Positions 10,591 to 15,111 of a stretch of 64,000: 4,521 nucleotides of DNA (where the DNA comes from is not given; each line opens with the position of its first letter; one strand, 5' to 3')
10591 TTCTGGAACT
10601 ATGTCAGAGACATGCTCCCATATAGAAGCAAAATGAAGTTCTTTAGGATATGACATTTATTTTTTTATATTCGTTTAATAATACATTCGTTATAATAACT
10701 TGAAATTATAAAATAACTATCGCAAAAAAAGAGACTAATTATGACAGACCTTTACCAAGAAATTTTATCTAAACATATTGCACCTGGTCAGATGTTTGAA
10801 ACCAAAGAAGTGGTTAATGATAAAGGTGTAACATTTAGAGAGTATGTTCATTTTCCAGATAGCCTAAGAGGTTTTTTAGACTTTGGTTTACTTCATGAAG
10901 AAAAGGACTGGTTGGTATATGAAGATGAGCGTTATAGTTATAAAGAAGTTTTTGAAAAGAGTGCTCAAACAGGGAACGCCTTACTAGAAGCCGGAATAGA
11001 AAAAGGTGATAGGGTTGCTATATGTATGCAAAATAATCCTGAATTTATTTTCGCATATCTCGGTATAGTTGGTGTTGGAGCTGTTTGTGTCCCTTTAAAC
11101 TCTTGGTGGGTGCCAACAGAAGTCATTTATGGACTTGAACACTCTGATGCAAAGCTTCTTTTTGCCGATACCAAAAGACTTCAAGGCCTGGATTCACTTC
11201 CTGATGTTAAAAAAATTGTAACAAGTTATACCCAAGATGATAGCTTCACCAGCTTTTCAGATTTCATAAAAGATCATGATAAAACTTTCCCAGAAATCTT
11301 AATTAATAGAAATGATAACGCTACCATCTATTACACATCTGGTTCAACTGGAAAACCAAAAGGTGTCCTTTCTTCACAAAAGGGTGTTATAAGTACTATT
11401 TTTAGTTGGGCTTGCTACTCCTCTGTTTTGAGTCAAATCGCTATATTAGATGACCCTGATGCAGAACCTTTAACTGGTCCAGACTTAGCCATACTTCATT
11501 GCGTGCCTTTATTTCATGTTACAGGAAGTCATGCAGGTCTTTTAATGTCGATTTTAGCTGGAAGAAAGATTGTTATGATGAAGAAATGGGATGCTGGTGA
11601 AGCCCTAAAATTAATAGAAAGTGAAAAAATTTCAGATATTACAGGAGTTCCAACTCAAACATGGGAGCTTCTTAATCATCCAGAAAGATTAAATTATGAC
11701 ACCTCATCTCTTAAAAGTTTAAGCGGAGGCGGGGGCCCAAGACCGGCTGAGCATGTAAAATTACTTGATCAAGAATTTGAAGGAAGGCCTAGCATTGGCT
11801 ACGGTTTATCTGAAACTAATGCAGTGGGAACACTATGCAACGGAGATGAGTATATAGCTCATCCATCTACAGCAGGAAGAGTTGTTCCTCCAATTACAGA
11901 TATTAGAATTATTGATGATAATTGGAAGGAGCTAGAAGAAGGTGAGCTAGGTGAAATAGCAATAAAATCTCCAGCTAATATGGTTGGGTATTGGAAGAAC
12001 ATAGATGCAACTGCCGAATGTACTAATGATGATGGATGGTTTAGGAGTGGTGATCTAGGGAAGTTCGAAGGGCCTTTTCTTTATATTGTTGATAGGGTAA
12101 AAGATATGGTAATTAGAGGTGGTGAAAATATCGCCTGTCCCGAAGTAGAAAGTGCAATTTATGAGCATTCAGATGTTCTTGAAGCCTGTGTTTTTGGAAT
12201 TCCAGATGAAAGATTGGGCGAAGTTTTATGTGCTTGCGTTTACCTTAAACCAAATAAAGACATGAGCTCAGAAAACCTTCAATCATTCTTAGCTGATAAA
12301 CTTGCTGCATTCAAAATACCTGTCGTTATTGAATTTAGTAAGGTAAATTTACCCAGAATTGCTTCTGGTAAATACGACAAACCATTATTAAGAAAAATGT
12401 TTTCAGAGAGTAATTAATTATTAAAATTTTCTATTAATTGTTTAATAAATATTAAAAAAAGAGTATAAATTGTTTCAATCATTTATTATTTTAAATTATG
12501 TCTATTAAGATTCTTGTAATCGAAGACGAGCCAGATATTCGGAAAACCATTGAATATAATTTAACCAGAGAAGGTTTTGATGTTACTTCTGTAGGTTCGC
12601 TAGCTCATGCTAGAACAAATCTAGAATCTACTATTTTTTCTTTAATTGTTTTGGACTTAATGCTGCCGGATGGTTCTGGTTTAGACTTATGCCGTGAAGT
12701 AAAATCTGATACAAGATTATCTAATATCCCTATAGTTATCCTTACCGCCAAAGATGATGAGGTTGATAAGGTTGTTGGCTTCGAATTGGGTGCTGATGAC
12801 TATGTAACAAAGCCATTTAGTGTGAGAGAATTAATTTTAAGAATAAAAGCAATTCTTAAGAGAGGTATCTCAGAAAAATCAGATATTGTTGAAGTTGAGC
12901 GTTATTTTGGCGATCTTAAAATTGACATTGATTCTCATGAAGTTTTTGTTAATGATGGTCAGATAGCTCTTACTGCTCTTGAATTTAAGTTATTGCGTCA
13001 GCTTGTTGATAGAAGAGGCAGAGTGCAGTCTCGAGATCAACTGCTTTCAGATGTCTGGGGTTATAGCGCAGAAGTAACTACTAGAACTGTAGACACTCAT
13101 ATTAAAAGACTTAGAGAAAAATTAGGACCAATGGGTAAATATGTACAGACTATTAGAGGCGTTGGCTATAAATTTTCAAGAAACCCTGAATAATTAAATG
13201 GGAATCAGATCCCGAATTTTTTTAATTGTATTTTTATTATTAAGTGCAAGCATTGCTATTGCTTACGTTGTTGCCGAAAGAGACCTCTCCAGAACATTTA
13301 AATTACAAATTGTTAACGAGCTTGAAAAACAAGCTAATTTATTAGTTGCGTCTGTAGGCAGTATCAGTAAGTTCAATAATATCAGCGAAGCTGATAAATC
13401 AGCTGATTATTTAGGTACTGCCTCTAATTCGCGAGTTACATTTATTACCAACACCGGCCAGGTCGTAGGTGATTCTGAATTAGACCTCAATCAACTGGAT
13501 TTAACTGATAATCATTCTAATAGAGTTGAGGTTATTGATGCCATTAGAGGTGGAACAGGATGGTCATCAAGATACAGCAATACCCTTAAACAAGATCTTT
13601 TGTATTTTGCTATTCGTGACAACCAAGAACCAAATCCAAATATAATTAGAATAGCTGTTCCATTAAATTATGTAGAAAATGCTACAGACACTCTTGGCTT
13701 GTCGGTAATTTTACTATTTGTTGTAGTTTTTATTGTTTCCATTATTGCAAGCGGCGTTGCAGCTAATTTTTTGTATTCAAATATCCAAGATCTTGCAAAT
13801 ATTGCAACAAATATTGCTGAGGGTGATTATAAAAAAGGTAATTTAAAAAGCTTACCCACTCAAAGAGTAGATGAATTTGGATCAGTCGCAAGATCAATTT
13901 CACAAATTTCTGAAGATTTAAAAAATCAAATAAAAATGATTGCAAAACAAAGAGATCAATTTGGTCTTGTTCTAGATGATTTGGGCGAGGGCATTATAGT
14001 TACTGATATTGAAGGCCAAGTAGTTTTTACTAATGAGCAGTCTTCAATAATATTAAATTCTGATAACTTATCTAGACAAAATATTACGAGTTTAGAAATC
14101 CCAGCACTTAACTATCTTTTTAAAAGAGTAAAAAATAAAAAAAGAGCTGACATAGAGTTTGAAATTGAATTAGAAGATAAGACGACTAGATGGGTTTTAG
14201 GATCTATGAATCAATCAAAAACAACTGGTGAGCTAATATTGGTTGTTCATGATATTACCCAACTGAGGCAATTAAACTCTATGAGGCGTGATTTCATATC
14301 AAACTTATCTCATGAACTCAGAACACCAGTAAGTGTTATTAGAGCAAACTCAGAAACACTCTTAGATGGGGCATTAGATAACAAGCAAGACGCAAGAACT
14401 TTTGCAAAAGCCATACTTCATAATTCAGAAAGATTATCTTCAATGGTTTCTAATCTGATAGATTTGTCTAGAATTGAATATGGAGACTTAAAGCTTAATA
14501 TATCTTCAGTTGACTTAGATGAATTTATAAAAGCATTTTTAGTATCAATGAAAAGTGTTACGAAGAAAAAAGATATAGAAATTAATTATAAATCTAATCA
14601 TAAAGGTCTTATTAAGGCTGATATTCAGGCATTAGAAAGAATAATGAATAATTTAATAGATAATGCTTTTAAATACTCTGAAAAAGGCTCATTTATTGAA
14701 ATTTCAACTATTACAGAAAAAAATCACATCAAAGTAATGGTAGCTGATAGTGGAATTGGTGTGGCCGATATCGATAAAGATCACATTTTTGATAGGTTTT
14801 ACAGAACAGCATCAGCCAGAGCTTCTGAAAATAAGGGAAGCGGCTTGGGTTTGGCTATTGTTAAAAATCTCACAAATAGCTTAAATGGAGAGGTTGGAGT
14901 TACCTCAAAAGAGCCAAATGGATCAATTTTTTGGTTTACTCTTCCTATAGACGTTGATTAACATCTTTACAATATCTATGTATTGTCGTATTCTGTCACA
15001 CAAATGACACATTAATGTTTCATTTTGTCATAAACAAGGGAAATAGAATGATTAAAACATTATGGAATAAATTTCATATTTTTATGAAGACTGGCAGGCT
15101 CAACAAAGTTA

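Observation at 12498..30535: Phosphate-scavenging super-locus built around a type II secretion system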

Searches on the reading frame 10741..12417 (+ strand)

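Call 3: search_protein_families(library=pfam, proteins=[window:10741-12417:+])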
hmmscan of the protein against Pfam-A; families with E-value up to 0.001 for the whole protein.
window:10741-12417:+ (558 aa): 2 families
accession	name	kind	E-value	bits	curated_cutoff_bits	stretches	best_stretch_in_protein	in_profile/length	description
PF00501.34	AMP-binding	-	3e-74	250.6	29.9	1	53-418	9-384/384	AMP-binding enzyme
PF13193.12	AMP-binding_C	-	3.5e-16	60.3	24.5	1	468-544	1-76/76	AMP-binding enzyme C-terminal domain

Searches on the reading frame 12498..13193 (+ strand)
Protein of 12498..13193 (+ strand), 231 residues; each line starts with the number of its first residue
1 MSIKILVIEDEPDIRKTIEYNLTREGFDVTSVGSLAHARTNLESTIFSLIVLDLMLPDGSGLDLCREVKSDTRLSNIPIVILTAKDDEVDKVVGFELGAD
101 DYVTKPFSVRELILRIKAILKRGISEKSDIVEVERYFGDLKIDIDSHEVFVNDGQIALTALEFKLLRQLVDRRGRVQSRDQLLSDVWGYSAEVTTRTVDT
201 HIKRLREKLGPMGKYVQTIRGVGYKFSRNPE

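Call 3: search_protein_families(library=pfam, proteins=[window:12498-13193:+])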
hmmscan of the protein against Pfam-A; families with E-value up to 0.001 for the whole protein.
window:12498-13193:+ (231 aa): 3 families
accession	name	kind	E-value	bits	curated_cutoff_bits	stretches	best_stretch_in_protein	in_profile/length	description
PF00486.34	Trans_reg_C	-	1.5e-25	89.5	26.2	1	155-226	3-77/77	Transcriptional regulatory protein, C terminal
PF00072.30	Response_reg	-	1.9e-25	89.6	30.2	1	5-116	1-110/111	Response regulator receiver domain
PF08279.18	HTH_11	-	0.00081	19.7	25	0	192-225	26-55/55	HTH domain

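Call 6: search_protein_families(library=ncbifam, proteins=[window:12498-13193:+])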
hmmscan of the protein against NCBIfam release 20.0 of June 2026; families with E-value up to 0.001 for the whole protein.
window:12498-13193:+ (231 aa): 95 families (the best 25 are shown)
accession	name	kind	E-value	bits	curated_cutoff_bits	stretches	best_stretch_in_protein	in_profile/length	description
TIGR02154.1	PhoB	equivalog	4.7e-71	238.7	296.2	1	1-227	1-226/226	phosphate regulon transcriptional regulator PhoB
NF053854.1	RespRegPhoBBctds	equivalog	5e-67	225.5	270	1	5-226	1-224/225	two-component system response regulator PhoB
NF008296.0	PRK11083.1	equivalog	1.4e-61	207.9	273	1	3-227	4-226/228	two-component system response regulator CreB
NF040689.1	MtrAB_MtrA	equivalog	2.4e-58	197.1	300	1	5-225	1-217/219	MtrAB system response regulator MtrA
NF040534.1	resp_reg_YycF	equivalog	2.9e-57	193.6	340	1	4-229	2-229/231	response regulator YycF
NF041733.1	resp_reg_CseB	equivalog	1.6e-55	188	350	1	4-227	2-227/228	two-component system response regulator CseB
NF045944.1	ResRegRpaBCyano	equivalog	7.7e-55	185.8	330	1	6-227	1-228/229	response regulator transcription factor RpaB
NF007546.0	PRK10161.1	equivalog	3e-54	184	471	1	1-227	1-226/229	phosphate response regulator transcription factor PhoB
NF033117.2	vanR_ACDEGLN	exception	2.1e-51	174.7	350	1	5-225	1-224/226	VanR-ABDEGLN family response regulator transcription factor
NF007982.1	PRK10710.1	equivalog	1.2e-50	172.3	380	1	3-227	8-228/235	envelope stress response regulator BaeR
NF041209.1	resp_regPieR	equivalog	6.4e-50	169.9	450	1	3-227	1-228/231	two component system response regulator PieR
NF007005.1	PRK09468.1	equivalog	8e-50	169.5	331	1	3-227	4-232/237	osmolarity response regulator transcription factor OmpR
NF007928.2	PRK10643.1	equivalog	2.5e-48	164.6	330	1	3-225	1-215/216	two-component system response regulator PmrA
NF008034.0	PRK10766.1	equivalog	7e-47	159.9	275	1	1-227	1-227/231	two-component system response regulator TorR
NF000401.1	vanR-A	exception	9.3e-47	159.4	500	1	1-226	1-229/231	vancomycin resistance response regulator transcription factor VanR-A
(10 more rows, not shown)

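Call 49: search_solved_structures(query=window:12498-13193:+, show_alignments=2, max_evalue=1e-20)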
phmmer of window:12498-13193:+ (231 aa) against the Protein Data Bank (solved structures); distinct sequences matched with E-value up to 1e-20: 47.
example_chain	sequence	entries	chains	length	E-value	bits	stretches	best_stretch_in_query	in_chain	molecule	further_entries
2oqr_A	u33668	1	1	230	1.3e-51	178.8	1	2-226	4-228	Sensory transduction protein regX3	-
2gwr_A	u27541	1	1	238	2.5e-47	164.8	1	3-226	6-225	DNA-binding response regulator mtrA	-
4b09_A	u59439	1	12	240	5.2e-39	137.6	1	4-227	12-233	TRANSCRIPTIONAL REGULATORY PROTEIN BAER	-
9dvt_R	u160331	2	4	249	9.1e-39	136.8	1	3-225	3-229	DNA-binding dual master transcriptional regulator RpaA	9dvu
7e1b_A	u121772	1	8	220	7.1e-38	133.9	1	4-226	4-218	DNA-binding response regulator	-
9ji3_J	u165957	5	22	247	1.1e-36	130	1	4-226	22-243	DNA-binding response regulator | Possible two component system response transcriptional positive regulator PhoP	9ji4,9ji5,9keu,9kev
3r0j_A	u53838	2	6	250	1.1e-36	130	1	4-226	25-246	POSSIBLE TWO COMPONENT SYSTEM RESPONSE TRANSCRIPTIONAL POSITIVE REGULATOR PHOP | Response regulator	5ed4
8jo2_H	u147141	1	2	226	8.3e-35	123.9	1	3-230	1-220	DNA-binding transcriptional regulator BasR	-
4s04_A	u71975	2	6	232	9.1e-35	123.7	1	3-230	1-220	DNA-binding transcriptional regulator BasR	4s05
1ys6_A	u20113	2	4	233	7.7e-34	120.7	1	3-225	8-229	Transcriptional regulatory protein prrA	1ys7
1p2f_A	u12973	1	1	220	1.5e-33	119.8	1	3-227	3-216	Response Regulator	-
1kgs_A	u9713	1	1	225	4.5e-33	118.2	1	1-225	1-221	DNA BINDING RESPONSE REGULATOR D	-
9ket_J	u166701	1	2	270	7.9e-33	117.4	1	48-226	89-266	Possible two component system response transcriptional positive regulator PhoP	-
4kfc_A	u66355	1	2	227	1.8e-32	116.2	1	4-226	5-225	KDP operon transcriptional regulatory protein KdpE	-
4kny_A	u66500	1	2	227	3.3e-32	115.3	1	4-226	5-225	KDP operon transcriptional regulatory protein KdpE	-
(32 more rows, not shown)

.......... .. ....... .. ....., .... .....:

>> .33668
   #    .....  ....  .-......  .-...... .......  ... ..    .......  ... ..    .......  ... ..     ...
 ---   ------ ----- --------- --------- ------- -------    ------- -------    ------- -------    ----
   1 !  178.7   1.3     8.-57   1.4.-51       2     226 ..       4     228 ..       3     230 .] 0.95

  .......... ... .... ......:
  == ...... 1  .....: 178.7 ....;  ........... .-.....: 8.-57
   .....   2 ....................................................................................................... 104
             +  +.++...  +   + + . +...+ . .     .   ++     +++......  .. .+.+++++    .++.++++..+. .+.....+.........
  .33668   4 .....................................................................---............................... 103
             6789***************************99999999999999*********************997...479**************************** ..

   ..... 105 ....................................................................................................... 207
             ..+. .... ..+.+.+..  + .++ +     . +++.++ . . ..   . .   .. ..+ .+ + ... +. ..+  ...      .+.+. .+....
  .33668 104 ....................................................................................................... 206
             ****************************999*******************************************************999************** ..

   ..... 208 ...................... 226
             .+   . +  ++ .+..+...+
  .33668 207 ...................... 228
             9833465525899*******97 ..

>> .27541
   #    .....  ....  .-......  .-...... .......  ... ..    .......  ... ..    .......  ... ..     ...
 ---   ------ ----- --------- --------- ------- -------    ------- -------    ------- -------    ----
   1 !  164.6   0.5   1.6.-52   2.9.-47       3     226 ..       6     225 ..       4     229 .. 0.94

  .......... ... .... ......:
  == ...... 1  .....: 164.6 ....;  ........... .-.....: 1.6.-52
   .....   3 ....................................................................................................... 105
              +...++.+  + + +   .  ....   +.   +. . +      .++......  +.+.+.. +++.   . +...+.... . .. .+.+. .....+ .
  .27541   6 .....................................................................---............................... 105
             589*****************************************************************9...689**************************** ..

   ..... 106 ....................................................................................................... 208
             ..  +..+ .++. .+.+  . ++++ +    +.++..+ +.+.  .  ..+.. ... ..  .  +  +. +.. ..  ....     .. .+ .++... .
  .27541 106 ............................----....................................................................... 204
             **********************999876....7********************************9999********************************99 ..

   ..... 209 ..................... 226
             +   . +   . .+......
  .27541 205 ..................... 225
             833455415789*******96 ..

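Call 73: find_homologous_proteins(query=window:12498-13193:+, max_evalue=1e-40)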
Query window:12498-13193:+ (231 aa): 7987 proteins with E <= 1e-40 among 8000 candidates; the best 120 are listed.
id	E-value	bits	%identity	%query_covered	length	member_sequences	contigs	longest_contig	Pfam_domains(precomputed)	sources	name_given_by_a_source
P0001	5.0e-142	489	99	100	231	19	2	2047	PF00486.35,PF00072.31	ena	-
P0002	1.8e-141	487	99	100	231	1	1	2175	PF00486.35,PF00072.31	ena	-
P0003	6.6e-141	485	98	100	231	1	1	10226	PF00486.35,PF00072.31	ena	-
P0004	4.5e-118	411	81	100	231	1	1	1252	PF00486.35,PF00072.31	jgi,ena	-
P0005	5.1e-118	411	81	100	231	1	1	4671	PF00486.35,PF00072.31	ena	-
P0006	8.3e-118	410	81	100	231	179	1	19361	PF00486.35,PF00072.31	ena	-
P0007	1.2e-117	409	81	100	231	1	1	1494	PF00486.35,PF00072.31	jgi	-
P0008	3.1e-117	408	81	100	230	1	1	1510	PF00486.35,PF00072.31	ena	-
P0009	5.1e-117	407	81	100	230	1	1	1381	PF00486.35,PF00072.31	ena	-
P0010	6.1e-117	407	81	100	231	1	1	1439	PF00486.35,PF00072.31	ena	-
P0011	7.7e-117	407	81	100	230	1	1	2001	PF00486.35,PF00072.31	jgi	-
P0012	8.9e-117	407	81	100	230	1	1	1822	PF00486.35,PF00072.31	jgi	jgi:two-component system phosphate regulon response regulator PhoB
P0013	1.1e-116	406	81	100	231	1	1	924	PF00486.35,PF00072.31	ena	-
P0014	1.2e-116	406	82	100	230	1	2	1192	PF00486.35,PF00072.31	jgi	jgi:two-component system phosphate regulon response regulator PhoB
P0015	1.4e-116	406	81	100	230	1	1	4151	PF00486.35,PF00072.31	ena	-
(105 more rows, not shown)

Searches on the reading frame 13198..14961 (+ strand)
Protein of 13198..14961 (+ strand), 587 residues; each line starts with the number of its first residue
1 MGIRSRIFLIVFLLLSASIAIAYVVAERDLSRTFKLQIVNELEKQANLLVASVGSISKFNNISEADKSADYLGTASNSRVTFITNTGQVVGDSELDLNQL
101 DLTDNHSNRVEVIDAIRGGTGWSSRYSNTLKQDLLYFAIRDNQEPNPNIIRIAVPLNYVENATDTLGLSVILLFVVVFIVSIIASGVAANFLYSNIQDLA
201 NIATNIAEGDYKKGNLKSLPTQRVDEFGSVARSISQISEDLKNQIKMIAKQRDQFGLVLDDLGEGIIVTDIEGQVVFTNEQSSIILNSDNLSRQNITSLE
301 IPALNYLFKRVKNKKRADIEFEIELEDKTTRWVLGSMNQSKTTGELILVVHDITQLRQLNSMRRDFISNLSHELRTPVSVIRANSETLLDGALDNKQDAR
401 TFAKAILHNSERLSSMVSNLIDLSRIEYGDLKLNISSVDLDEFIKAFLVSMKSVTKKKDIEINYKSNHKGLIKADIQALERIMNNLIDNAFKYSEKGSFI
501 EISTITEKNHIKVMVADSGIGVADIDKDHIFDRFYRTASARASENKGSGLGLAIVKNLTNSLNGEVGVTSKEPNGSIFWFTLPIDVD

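Call 3: search_protein_families(library=pfam, proteins=[window:13198-14961:+])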
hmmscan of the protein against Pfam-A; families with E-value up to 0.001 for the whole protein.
window:13198-14961:+ (587 aa): 4 families
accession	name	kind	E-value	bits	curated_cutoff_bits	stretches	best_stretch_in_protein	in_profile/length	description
PF02518.31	HATPase_c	-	2.7e-25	89.4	26.4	1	475-584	2-109/111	Histidine kinase-, DNA gyrase B-, and HSP90-like ATPase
PF00512.31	HisKA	-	4e-18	65.7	26.9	1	362-429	1-66/66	His Kinase A (phospho-acceptor) domain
PF14501.12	HATPase_c_5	-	3.4e-05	24.1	22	1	477-572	4-92/102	GHKL domain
PF13581.12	HATPase_c_2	-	0.00027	21.4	27.4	1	469-562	22-112/127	Histidine kinase-like ATPase domain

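Call 6: search_protein_families(library=ncbifam, proteins=[window:13198-14961:+])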
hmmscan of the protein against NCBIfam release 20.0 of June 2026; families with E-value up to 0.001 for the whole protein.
window:13198-14961:+ (587 aa): 81 families (the best 25 are shown)
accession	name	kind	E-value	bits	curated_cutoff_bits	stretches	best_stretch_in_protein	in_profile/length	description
NF046044.1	PnpS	equivalog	5.7e-90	302.1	400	1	196-583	2-390/390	two-component system histidine kinase PnpS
NF033092.0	HK_WalK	equivalog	1.5e-82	278.1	725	1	3-584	5-594/594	cell wall metabolism sensor histidine kinase WalK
TIGR02966.1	phoR_proteo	equivalog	7.2e-69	232.3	334.2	1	250-581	3-332/333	phosphate regulon sensor histidine kinase PhoR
NF053855.1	HisKinPhoRBctds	equivalog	1.2e-54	185.8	500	1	4-582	4-581/583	two-component system sensor histidine kinase PhoR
NF047874.1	MASE3_PAS_HK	subfamily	1.6e-54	185.8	560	1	218-585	243-626/655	MASE3 domain-containing sensor histidine kinase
NF040691.1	MtrAB_MtrB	equivalog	6.4e-51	173.9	450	1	351-584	259-492/507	MtrAB system histidine kinase MtrB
NF045911.1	TCSHisKinNblS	equivalog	4e-48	164.2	1000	1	171-584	184-620/621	two-component system sensor histidine kinase NblS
NF033093.1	HK_VicK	exception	4.6e-48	164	680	1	170-587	15-438/448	cell wall metabolism sensor histidine kinase VicK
NF008312.0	PRK11100.1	equivalog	1e-47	163.1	356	2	365-583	258-473/477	two-component system sensor histidine kinase CreC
NF012163.2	BaeS_SmeS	equivalog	3.6e-46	158.1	500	1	355-568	232-442/457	sensor histidine kinase efflux regulator BaeS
NF008235.0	PRK11006.1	equivalog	4.5e-46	157.6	390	1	168-584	12-423/431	phosphate regulon sensor histidine kinase PhoR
NF041947.1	LuxQ_Vibrio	equivalog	7.9e-46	156.3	1200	1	169-586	276-698/843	quorum-sensing autoinducer 2 sensor kinase/phosphatase LuxQ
NF041735.1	hist_kin_RppB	equivalog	8.1e-45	153.4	400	1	364-583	217-438/438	two-component system sensor histidine kinase RppB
TIGR01386.1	cztS_silS_copS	subfamily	1.8e-42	145.9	292.55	1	364-583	242-457/457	heavy metal sensor histidine kinase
TIGR02956.1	TMAO_torS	equivalog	4e-42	144.4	676.5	1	361-585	462-683/967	TMAO reductase system sensor histidine kinase/response regulator TorS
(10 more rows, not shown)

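Call 50: search_solved_structures(query=window:13198-14961:+, max_evalue=1e-10)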
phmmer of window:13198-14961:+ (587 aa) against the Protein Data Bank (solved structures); distinct sequences matched with E-value up to 1e-10: 38.
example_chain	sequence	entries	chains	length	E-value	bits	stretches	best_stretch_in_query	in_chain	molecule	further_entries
4u7n_A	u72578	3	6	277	1.9e-40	142.3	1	350-584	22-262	Histidine protein kinase sensor protein | Histidine kinase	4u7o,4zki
5c93_A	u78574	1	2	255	4.2e-40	141.2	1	351-584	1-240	Histidine kinase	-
4i5s_A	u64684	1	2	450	5.5e-38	134.2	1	220-586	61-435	Putative histidine kinase CovS; VicK-like protein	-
5uht_A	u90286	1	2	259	5e-36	127.7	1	352-585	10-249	Sensor histidine kinase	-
3dge_A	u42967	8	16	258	5.1e-36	127.7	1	352-585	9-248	Sensor protein | Histidine kinase | Sensor histidine kinase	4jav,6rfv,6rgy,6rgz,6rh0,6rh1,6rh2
2c2a_A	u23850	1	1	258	5.1e-36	127.7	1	352-585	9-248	SENSOR HISTIDINE KINASE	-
4jas_A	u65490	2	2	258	2.3e-35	125.5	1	352-585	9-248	Histidine kinase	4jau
6azr_A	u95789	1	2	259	2.4e-35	125.4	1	352-585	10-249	Sensor histidine kinase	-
6rh7_A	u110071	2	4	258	1.2e-34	123.1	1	352-585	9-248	Sensor histidine kinase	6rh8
6paj_A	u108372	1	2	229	1.9e-31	112.6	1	359-583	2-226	Sensor protein SrrB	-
7z8n_A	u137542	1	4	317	3.5e-27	98.5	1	281-584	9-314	Histidine kinase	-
6qrj_A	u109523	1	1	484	1.3e-24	90.1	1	367-584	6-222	Hybrid kinase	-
4q20_A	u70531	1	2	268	9.4e-22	80.6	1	356-583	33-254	Sensor protein DivL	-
7zp0_A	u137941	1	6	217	1.5e-21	79.9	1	368-583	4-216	Sensor protein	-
7cch_A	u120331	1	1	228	1.1e-20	77.1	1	369-582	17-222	AdeS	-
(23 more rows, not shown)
